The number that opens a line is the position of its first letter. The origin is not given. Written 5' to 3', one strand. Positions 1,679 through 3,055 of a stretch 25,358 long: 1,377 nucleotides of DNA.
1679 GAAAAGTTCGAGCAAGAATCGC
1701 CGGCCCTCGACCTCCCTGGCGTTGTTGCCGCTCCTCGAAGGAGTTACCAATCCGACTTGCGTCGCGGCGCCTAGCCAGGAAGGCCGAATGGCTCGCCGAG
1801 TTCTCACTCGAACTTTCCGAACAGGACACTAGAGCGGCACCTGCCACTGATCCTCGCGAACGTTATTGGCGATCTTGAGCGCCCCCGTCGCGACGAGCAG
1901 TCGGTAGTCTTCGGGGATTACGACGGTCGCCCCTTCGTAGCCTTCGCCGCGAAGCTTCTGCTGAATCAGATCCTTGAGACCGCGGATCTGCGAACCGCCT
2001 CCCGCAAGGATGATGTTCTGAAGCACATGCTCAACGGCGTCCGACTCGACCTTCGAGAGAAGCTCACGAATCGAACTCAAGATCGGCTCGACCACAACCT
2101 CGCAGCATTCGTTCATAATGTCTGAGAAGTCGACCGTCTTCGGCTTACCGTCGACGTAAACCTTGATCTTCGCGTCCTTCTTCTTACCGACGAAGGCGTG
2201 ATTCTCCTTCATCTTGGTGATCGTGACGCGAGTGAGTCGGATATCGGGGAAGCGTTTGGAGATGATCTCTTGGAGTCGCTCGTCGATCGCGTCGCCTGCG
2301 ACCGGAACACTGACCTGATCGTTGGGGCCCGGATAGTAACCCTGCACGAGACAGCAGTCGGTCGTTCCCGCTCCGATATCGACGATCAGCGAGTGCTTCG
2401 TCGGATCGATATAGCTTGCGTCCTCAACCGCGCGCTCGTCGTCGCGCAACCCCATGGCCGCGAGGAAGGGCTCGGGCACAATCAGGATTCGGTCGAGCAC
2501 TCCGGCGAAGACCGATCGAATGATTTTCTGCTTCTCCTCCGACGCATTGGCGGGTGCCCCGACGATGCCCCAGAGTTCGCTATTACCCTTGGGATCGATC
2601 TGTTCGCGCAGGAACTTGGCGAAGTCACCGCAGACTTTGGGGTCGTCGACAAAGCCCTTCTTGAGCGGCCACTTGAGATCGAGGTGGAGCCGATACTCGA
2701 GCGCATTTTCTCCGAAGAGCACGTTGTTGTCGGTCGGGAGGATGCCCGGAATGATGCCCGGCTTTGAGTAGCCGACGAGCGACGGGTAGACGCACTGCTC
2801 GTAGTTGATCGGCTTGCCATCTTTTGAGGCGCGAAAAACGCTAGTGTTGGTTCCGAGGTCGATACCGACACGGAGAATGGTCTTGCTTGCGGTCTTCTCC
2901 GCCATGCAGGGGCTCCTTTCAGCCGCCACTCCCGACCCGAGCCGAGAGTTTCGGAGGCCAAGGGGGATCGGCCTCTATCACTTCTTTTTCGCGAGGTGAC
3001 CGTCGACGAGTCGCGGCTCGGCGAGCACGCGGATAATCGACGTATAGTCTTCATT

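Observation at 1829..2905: MamK-like actin outside any magnetosome gene context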

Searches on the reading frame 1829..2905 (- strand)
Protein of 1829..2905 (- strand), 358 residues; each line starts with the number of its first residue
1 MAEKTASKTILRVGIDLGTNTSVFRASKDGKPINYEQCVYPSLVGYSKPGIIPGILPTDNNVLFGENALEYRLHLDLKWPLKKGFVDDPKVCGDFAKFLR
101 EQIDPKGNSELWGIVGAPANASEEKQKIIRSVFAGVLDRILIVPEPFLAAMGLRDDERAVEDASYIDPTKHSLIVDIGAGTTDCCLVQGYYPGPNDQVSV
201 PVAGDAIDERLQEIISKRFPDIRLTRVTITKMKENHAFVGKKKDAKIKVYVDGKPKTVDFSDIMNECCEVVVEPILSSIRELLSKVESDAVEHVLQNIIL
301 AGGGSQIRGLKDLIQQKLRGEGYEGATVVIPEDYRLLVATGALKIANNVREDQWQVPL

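Call 6: search_protein_families(library=pfam, proteins=[window:1829-2905:-], max_evalue=0.01)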
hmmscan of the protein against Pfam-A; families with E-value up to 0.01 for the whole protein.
window:1829-2905:- (358 aa): 7 families
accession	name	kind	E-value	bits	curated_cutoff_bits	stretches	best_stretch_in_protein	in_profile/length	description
PF06723.19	MreB_Mbl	-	7.5e-22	78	27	1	13-350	4-323/327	MreB/Mbl protein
PF00022.25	Actin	-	2.3e-10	40.1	27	2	38-271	28-244/410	Actin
PF14450.12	FtsA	-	3.7e-06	27.7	31.8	1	174-318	2-103/127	Cell division protein FtsA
PF25229.1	Salactin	-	4.7e-06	26.3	27.1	1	56-348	39-333/335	Salactin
PF22128.2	Alp7A_like_C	-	1.1e-05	25.7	22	1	172-319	2-138/156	Alp7A C-terminal domain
PF21522.3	MreB-like_C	-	7.4e-05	23.8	27.8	1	174-307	1-116/123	Archaeal actin homologue MreB-like, C-terminal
PF25216.1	Volactin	-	0.00072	19.6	35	1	175-320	171-293/321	Volactin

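Call 7: search_protein_families(library=ncbifam, proteins=[window:1829-2905:-], max_evalue=0.01)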
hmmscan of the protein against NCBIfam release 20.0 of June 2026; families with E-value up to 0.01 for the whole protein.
window:1829-2905:- (358 aa): 15 families
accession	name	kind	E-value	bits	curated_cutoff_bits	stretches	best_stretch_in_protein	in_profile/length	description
NF053558.1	BeeR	equivalog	1.8e-121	405.4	530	1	11-356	1-347/349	BeeR family actin-like protein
NF040964.1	MamK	subfamily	5.7e-74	249.1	400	1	11-355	1-328/335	MamK family actin-like protein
NF010539.0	PRK13927.1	subfamily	6.4e-18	64.8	293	1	13-350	9-330/339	rod shape-determining protein MreB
TIGR00904.1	mreB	subfamily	6e-15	55.1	365.75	1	78-348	65-328/334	MreB/Mrl family cell shape determining protein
NF010540.1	PRK13929.1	exception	1.9e-12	47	515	1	77-318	62-302/334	rod-share determining protein MreBH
NF053533.1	salactin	equivalog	2.5e-08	33.4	400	1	13-348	4-334/335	actin-like salactin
TIGR01174.1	ftsA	equivalog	2.6e-08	33.4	175.85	1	173-318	199-338/371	cell division protein FtsA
TIGR03739.1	PRTRC_D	hypoth_equivalog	2.1e-06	26.9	214.8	1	161-307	158-286/320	PRTRC system protein D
TIGR01175.1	pilM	subfamily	1.8e-05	23.9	133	1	171-318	189-306/348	type IV pilus assembly protein PilM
NF011660.0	PRK15080.1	equivalog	2.6e-05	23.6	182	0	271-319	207-252/277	ethanolamine utilization protein EutJ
NF010498.0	PRK13917.1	equivalog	0.00033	20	417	1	138-307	154-304/344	plasmid segregation protein ParM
NF007009.0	PRK09472.1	equivalog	0.0014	17.7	409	1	174-318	208-352/420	cell division protein FtsA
NF008673.0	PRK11678.1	equivalog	0.0016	17.3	331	0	168-188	207-227/450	molecular chaperone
NF003520.0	PRK05183.1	subfamily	0.0016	16.9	620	0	171-317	203-356/621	Fe-S protein assembly chaperone HscA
NF009946.0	PRK13410.1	equivalog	0.0097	14.1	1019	0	13-50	5-46/669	molecular chaperone DnaK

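Call 9: search_solved_structures(query=window:1829-2905:-, max_evalue=0.001, show_alignments=2)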
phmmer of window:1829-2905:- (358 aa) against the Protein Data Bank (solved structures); distinct sequences matched with E-value up to 0.001: 13.
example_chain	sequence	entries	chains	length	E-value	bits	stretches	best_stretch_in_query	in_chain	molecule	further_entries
8r2n_A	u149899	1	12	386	2.4e-95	322.8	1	4-357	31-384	Actin/actin family protein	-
5ljw_A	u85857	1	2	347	4.3e-47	164.1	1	7-355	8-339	Actin-like ATPase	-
5jyg_A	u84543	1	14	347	7.9e-47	163.2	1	7-355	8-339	Actin-like ATPase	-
5ljv_A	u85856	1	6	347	1.1e-46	162.8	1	7-355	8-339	Actin-like ATPase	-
7zpt_M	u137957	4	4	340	7.7e-11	44.9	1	79-317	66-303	Cell shape-determining protein MreB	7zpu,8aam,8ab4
8azg_M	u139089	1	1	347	8.2e-11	44.8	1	79-317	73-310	Cell shape-determining protein MreB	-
1jce_A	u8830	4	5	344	1.8e-10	43.7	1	80-342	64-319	ROD SHAPE-DETERMINING PROTEIN MREB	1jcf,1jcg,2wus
4czl_A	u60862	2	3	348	2e-09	40.2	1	64-345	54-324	ROD SHAPE-DETERMINING PROTEIN MREB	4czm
4czf_A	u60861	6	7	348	2.7e-09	39.8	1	64-345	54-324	ROD SHAPE-DETERMINING PROTEIN MREB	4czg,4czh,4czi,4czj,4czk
4cze_A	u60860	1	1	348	1.7e-08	37.2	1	64-345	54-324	ROD SHAPE-DETERMINING PROTEIN MREB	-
7e1c_A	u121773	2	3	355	9.5e-08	34.7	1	14-316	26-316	Cell shape-determining protein MreB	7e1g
7bvy_A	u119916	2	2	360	7.2e-05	25.2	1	44-310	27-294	Cell shape determining protein MreB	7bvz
9wc4_A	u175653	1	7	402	0.00041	22.8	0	34-88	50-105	HC1 actin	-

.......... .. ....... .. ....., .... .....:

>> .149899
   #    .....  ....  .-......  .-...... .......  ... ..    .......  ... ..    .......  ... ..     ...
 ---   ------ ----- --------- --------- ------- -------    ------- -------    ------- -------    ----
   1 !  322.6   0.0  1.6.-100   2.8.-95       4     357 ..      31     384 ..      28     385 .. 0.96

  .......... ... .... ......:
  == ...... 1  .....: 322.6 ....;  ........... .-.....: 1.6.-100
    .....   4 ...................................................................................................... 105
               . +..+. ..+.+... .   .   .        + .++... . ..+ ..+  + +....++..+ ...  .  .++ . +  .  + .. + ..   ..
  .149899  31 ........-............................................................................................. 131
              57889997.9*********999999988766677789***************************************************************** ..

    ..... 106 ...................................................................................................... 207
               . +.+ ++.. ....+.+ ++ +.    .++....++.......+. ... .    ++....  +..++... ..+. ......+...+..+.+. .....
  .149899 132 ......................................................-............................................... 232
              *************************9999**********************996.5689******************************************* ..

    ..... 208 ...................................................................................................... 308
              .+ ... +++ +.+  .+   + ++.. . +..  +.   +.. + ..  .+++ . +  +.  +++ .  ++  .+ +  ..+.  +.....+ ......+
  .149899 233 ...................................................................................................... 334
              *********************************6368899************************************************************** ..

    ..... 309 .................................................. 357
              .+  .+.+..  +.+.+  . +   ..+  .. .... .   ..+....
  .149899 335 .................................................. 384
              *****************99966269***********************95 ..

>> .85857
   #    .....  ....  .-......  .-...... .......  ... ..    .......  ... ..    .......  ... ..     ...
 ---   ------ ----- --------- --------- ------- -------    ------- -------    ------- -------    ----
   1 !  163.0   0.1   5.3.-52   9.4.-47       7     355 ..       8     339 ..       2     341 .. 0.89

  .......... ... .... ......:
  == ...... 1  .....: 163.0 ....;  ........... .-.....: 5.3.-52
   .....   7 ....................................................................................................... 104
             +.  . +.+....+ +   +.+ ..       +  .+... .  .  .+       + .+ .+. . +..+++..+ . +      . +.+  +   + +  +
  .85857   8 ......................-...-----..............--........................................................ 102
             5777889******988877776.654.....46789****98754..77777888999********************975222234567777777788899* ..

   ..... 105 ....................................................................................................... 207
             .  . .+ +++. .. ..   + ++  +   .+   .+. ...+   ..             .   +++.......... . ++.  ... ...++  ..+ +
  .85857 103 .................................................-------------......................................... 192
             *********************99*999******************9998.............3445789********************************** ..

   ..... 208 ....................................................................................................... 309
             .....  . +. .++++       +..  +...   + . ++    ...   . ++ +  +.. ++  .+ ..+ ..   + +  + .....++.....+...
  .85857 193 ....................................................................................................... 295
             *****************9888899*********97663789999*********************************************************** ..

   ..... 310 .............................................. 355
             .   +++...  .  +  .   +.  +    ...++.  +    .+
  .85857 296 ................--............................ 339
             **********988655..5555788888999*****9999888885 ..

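Call 17: find_homologous_proteins(query=window:1829-2905:-, max_evalue=1e-10)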
Query window:1829-2905:- (358 aa): 3516 proteins with E <= 1e-10 among 6919 candidates; the best 120 are listed.
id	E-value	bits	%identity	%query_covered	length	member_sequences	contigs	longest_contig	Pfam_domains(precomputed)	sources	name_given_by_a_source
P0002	3.0e-237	804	100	100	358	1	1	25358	PF22128.3,PF06723.20,PF25229.2,PF14450.13,PF00022.26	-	-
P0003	2.1e-186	637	77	100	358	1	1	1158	PF06723.20,PF14450.13,PF21522.4,PF00022.26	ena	-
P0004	1.8e-177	608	75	99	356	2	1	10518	PF06723.20,PF14450.13,PF00022.26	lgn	-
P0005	8.9e-173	592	71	99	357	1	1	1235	PF06723.20,PF00022.26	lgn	-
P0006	2.7e-169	581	69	99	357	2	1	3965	PF06723.20,PF00022.26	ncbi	ncbi:MAG: rod shape-determining protein [Planctomycetota bacterium]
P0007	1.2e-165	569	69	100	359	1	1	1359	PF06723.20,PF00022.26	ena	-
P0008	4.7e-165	567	68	100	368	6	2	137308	PF06723.20,PF00022.26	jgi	-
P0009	8.4e-163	560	68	100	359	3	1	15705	PF06723.20,PF00022.26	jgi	-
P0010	9.4e-162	556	67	100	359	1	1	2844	PF06723.20,PF00022.26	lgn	-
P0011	3.0e-161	554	67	100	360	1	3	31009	PF06723.20,PF00022.26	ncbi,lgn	-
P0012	5.9e-157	540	64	97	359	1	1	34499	PF06723.20,PF14450.13,PF00022.26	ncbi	-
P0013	3.5e-156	538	64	99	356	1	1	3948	PF06723.20,PF25229.2,PF14450.13,PF21522.4,PF00022.26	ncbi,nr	ncbi:MAG: rod shape-determining protein [Planctomycetes bacterium]|nr:rod shape-determining protein 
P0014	3.1e-154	531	68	93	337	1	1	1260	PF06723.20,PF00022.26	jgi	jgi:rod shape-determining protein MreB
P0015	1.5e-153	529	65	100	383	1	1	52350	PF25216.1,PF06723.20,PF25229.2,PF00022.26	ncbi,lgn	-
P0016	5.8e-152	524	62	100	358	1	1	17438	PF22128.3,PF06723.20,PF14450.13,PF21522.4,PF00022.26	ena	-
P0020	8.8e-139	481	57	99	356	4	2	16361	PF06723.20,PF00022.26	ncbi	-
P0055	1.5e-128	447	54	99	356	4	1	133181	PF06723.20,PF00022.26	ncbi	-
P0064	4.2e-127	442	56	100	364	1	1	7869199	PF06723.20,PF00022.26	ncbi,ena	-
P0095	1.8e-113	397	51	99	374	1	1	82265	PF06723.20,PF00022.26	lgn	-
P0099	2.0e-102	361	47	98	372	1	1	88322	PF06723.20,PF00022.26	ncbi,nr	ncbi:MAG: rod shape-determining protein [Planctomycetes bacterium]|nr:rod shape-determining protein 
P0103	9.1e-101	356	45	98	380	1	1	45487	PF06723.20,PF00022.26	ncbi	ncbi:rod shape-determining protein [Planctomycetota bacterium]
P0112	1.2e-97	345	43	99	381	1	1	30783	PF06723.20,PF25229.2,PF00022.26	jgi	jgi:rod shape-determining protein MreB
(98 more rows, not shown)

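Call 26: find_encoding_contigs(protein=P0008, flank=10000, max_places=2)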
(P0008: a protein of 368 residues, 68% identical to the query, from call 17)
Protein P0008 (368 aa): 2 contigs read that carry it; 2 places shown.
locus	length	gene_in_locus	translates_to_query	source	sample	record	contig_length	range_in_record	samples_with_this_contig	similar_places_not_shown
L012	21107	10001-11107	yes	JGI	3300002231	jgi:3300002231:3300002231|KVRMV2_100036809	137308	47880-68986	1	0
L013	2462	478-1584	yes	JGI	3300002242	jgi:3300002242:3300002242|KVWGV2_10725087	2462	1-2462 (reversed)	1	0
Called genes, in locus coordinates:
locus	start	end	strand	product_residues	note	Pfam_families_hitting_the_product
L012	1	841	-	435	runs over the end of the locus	-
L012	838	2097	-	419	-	PF00950:ABC-3, PF01032:FecCD, PF02742:Fe_dep_repr_C (weak)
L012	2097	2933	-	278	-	PF00005:ABC_tran, PF02463:SMC_N (faint), PF13304:AAA_21 (faint)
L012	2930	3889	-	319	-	PF01297:ZnuA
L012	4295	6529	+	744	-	-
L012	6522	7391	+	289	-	PF02195:ParB_N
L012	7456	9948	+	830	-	-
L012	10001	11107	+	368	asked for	PF00022:Actin (faint), PF06723:MreB_Mbl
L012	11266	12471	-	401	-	-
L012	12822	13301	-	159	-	PF01288:HPPK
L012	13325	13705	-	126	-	PF02152:FolB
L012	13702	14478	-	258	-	PF00106:adh_short, PF08659:KR (weak), PF13561:adh_short_C2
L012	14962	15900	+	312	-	PF00175:NAD_binding_1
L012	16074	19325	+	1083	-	-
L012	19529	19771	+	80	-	-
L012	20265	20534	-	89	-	PF01979:Amidohydro_1, PF07969:Amidohydro_3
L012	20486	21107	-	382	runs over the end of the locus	-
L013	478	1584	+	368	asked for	PF00022:Actin (faint), PF06723:MreB_Mbl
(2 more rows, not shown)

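Call 27: find_encoding_contigs(protein=P0064, flank=10000, max_places=2)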
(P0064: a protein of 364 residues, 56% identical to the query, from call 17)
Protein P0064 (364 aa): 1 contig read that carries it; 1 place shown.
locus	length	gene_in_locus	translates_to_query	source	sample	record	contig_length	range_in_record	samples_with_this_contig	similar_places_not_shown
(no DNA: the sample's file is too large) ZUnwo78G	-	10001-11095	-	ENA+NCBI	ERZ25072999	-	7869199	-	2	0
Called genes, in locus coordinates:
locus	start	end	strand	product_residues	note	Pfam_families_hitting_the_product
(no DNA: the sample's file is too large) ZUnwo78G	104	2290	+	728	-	PF27167:HTH_GRAD, PF03449:GreA_GreB_N, PF01272:GreA_GreB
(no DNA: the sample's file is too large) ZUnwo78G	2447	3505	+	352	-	PF18306:LDcluster4, PF03641:Lysine_decarbox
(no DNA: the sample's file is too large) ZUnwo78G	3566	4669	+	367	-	-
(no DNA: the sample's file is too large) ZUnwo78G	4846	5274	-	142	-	PF01242:PTPS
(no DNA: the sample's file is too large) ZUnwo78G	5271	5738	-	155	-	PF01242:PTPS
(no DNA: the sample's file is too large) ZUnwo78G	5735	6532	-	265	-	PF00106:adh_short, PF08659:KR (faint), PF13561:adh_short_C2, PF23441:SDR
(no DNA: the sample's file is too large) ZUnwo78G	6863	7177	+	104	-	-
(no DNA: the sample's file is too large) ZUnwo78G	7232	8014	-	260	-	PF09986:DUF2225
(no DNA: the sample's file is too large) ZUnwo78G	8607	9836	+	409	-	-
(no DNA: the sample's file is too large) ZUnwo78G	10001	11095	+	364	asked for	PF00022:Actin (faint), PF06723:MreB_Mbl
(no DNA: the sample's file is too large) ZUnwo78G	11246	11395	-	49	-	PF00468:Ribosomal_L34 (weak)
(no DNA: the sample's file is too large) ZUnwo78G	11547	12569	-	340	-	PF01380:SIS, PF13580:SIS_2 (weak), PF00571:CBS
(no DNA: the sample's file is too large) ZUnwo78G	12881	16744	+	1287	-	PF00932:LTD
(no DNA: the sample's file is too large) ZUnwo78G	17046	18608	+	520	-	-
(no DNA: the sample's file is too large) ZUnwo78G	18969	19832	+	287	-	PF09359:VTC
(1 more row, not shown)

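Call 28: search_protein_representatives(protein=window:1829-2905:-)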
Query: 358 residues. Proteins with E-value up to 0.001 (for the whole library): 730; up to 1e-10: 299; up to 1e-30: 111. The best 150 are listed.
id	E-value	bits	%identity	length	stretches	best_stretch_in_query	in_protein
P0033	1.5e-133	461.7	58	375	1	5-358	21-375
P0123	7.4e-87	308.1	44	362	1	6-357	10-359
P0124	1.1e-85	304.3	41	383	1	10-355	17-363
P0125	2.7e-85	302.9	40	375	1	8-358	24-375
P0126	3.2e-85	302.7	43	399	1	9-355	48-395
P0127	6.6e-85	301.7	58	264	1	5-255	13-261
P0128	7.2e-85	301.6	40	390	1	9-355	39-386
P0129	2.4e-79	283.4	41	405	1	9-356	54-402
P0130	4.0e-79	282.7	40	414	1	6-357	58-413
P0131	9.1e-79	281.5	38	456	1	6-355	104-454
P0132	1.3e-77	277.7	39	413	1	7-355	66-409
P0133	2.6e-77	276.7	39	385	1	8-355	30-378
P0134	7.9e-75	268.6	39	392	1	8-357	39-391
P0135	2.2e-74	267.1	42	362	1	7-358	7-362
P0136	4.6e-70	252.9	39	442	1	5-356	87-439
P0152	1.0e-46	176.1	37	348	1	4-355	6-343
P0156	3.4e-44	167.8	37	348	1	5-355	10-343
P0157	3.9e-44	167.6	35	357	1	13-354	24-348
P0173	4.6e-40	154.2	29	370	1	9-357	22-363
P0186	1.6e-37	145.8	35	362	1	8-355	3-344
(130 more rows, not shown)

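Call 29: find_related_loci(query=window:1829-2905:-, collection=genome_contigs, flank=10000)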
Query window:1829-2905:- (358 aa) in genome_contigs; peptide patterns used: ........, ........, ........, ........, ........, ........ (x = any residue, [..] = any of these).
58 stretches matched a pattern; 4 encode a relative of the query (tblastn E <= 1e-3); 4 distinct loci.
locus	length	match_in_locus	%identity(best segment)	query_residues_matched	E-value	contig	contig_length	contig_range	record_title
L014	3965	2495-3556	69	5-358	0e+0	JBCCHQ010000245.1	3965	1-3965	MAG: Planctomycetota bacterium isolate P01_B01_bin.70 k141_2947397_length_3965_cov_12.0000, whole genome shotgun sequenc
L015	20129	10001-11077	68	1-358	9e-172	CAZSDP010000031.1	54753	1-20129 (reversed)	MAG TPA_asm: uncultured Planctomycetia bacterium isolate binchicken_co275_154 genome assembly, contig: NODE_494_length_5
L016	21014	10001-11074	66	2-358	4e-165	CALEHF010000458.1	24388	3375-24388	MAG TPA_asm: uncultured bacterium isolate ERR2206785_bin.14_CONCOCT_v1.1_MAG genome assembly, contig: ERZ890425.166, who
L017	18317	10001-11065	65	1-358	5e-162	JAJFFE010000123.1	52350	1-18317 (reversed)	MAG: Planctomycetota bacterium isolate OFTM36 OFTM36_122, whole genome shotgun sequence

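Call 40: search_protein_families(library=ncbifam, proteins=[P0126, P0128, P0124, P0132, P0099, P0152, P0156, P0157, P0186, P0173], max_evalue=1e-30)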
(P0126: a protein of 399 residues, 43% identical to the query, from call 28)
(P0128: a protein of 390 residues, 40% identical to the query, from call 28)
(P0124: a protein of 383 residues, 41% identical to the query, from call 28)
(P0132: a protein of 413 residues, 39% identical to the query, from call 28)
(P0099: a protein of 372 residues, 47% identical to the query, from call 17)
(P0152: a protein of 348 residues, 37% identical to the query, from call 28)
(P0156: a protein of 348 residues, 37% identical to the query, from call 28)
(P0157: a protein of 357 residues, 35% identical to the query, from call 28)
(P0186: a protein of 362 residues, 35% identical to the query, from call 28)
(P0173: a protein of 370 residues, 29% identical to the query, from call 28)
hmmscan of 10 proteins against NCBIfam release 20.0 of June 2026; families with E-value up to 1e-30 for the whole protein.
P0126 (399 aa): 2 families
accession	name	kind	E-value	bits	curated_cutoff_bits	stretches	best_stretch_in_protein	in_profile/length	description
NF053558.1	BeeR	equivalog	7.2e-141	469.2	530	1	50-395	1-346/349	BeeR family actin-like protein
NF040964.1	MamK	subfamily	8.8e-62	209.1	400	1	51-395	2-328/335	MamK family actin-like protein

P0128 (390 aa): 2 families
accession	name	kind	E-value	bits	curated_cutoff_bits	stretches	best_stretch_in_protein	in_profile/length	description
NF053558.1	BeeR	equivalog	3.6e-169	562.3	530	1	41-389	1-349/349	BeeR family actin-like protein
NF040964.1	MamK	subfamily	7.1e-67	225.8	400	1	41-388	1-330/335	MamK family actin-like protein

P0124 (383 aa): 2 families
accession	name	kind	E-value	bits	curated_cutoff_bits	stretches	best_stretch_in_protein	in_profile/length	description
NF053558.1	BeeR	equivalog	3.3e-152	506.5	530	1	19-366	2-349/349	BeeR family actin-like protein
NF040964.1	MamK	subfamily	6.1e-76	255.6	400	1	20-366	3-331/335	MamK family actin-like protein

P0132 (413 aa): 2 families
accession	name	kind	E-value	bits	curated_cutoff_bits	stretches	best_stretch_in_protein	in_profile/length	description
NF053558.1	BeeR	equivalog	2.3e-153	510.3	530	1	69-412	1-349/349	BeeR family actin-like protein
NF040964.1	MamK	subfamily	1.3e-67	228.3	400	1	69-411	1-330/335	MamK family actin-like protein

P0099 (372 aa): 2 families
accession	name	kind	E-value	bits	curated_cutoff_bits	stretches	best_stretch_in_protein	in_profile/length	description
NF053558.1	BeeR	equivalog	1.4e-123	412.4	530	1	26-370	2-347/349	BeeR family actin-like protein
NF040964.1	MamK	subfamily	1.1e-71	241.6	400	1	26-369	2-328/335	MamK family actin-like protein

P0152 (348 aa): 2 families
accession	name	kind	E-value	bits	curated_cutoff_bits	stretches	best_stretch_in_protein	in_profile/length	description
NF040964.1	MamK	subfamily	1.2e-117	392.7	400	1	13-346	1-331/335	MamK family actin-like protein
NF053558.1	BeeR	equivalog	4.4e-62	210.1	530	1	13-344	1-347/349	BeeR family actin-like protein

P0156 (348 aa): 2 families
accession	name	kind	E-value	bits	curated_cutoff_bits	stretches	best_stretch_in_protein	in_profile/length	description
NF040964.1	MamK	subfamily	1.9e-116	388.8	400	1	16-345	1-330/335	MamK family actin-like protein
NF053558.1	BeeR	equivalog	3.7e-57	193.9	530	1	16-345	1-348/349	BeeR family actin-like protein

P0157 (357 aa): 2 families
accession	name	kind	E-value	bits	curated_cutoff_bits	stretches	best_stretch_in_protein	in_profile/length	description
NF040964.1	MamK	subfamily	9e-153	508.2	400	1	23-355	2-334/335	MamK family actin-like protein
NF053558.1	BeeR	equivalog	5.7e-61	206.4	530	1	23-349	2-346/349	BeeR family actin-like protein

P0186 (362 aa): 2 families
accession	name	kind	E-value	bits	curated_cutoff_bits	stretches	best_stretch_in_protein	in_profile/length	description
NF040964.1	MamK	subfamily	2.9e-112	375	400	1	7-347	2-331/335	MamK family actin-like protein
NF053558.1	BeeR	equivalog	1.2e-60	205.4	530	1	7-346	2-348/349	BeeR family actin-like protein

P0173 (370 aa): 2 families
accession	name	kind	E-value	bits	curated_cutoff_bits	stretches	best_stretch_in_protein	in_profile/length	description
NF053558.1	BeeR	equivalog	1.6e-36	126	530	1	26-360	3-345/349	BeeR family actin-like protein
NF040964.1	MamK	subfamily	1.9e-33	116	400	1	26-360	3-327/335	MamK family actin-like protein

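Call 41: find_encoding_contigs(protein=P0128, flank=8000, max_places=3)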
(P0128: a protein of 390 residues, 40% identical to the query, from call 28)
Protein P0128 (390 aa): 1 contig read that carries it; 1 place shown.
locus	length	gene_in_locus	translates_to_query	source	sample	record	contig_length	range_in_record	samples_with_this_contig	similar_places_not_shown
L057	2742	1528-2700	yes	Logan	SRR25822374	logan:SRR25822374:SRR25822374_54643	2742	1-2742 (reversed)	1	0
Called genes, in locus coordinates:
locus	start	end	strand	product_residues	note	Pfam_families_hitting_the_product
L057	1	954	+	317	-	?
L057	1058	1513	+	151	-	-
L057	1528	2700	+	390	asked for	PF00022:Actin (faint), PF06723:MreB_Mbl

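Call 42: find_encoding_contigs(protein=P0124, flank=8000, max_places=3)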
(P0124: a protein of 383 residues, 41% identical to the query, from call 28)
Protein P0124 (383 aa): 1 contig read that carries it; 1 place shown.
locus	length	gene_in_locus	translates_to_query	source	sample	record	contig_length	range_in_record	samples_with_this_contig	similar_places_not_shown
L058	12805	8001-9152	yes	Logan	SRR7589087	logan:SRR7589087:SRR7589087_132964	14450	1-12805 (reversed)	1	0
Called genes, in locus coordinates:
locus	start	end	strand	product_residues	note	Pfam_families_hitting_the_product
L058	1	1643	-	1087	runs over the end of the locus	PF03477:ATP-cone, PF00317:Ribonuc_red_lgN, PF02867:Ribonuc_red_lgC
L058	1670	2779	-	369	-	PF00268:Ribonuc_red_sm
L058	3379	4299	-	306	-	PF02749:QRPTase_N, PF01729:QRPTase_C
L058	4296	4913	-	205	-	PF13419:HAD_2, PF00702:Hydrolase (weak), PF13242:Hydrolase_like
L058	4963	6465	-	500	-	PF00890:FAD_binding_2, PF02910:Succ_DH_flav_C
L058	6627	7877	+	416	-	PF00155:Aminotran_1_2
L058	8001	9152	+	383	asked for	PF06723:MreB_Mbl, PF25229:Salactin, PF00022:Actin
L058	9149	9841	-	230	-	-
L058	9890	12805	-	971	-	?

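Call 43: find_encoding_contigs(protein=P0157, flank=10000, max_places=3)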
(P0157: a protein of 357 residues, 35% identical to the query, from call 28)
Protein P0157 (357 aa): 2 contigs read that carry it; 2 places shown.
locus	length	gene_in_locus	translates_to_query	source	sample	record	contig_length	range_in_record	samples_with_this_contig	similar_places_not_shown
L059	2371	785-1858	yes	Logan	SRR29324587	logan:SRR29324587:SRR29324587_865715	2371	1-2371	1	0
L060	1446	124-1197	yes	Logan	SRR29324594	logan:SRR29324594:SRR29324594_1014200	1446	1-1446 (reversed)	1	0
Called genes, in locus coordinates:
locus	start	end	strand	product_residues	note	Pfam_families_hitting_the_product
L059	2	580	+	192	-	?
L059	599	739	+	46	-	-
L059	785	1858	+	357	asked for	PF00022:Actin (weak), PF06723:MreB_Mbl, PF25229:Salactin (faint)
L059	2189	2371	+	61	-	?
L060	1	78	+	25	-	?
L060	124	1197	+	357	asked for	PF00022:Actin (weak), PF06723:MreB_Mbl, PF25229:Salactin (faint)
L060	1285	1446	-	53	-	?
